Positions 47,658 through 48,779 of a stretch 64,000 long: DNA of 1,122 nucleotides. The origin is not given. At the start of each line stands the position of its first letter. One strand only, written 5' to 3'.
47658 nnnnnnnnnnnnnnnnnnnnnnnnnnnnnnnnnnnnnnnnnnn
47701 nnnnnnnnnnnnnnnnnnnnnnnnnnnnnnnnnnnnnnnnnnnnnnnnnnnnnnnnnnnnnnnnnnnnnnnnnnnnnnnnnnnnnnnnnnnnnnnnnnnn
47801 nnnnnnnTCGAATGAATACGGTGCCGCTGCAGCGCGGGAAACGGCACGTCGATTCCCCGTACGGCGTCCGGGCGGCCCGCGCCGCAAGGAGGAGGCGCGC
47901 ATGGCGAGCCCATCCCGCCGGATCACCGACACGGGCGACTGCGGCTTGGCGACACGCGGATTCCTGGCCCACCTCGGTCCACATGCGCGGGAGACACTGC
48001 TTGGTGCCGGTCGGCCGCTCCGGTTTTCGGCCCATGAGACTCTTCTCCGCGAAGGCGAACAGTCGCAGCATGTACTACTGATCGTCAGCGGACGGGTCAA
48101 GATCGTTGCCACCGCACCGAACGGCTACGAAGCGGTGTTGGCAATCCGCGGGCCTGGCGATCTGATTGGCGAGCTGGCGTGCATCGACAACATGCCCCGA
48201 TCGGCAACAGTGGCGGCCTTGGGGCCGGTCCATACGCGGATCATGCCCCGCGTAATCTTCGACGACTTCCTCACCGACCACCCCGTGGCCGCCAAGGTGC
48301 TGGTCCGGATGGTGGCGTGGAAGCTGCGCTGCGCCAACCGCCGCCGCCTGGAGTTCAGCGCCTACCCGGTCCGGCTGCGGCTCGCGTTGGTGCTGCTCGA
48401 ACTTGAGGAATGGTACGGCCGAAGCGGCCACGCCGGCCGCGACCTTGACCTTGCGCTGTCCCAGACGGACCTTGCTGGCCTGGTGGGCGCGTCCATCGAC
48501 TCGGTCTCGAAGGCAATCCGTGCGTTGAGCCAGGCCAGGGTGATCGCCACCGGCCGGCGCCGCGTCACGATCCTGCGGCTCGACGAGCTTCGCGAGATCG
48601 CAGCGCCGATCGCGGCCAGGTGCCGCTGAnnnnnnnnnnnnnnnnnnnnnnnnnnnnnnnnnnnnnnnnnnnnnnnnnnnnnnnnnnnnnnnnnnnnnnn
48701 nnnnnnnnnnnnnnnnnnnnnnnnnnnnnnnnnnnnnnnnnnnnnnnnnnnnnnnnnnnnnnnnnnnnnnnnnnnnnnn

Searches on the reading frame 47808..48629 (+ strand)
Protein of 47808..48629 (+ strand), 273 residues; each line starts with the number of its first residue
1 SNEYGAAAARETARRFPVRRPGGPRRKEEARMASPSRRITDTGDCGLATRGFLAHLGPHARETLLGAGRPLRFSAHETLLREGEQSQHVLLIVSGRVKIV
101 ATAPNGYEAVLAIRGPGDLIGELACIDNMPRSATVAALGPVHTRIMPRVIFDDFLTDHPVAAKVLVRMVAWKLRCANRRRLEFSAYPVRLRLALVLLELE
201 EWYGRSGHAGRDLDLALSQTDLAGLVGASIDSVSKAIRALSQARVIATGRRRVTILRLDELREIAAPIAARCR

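Call 64: search_protein_families(library=pfam, proteins=[window:47808-48629:+], max_evalue=0.00001)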
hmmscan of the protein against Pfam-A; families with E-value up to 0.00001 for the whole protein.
window:47808-48629:+ (273 aa): 2 families
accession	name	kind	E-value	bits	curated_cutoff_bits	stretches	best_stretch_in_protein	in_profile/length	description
PF00027.35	cNMP_binding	-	5.4e-21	74.8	27.5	1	72-157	3-88/89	Cyclic nucleotide-binding domain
PF13545.12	HTH_Crp_2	-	8.4e-14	51.7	27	1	191-264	2-70/70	Crp-like helix-turn-helix domain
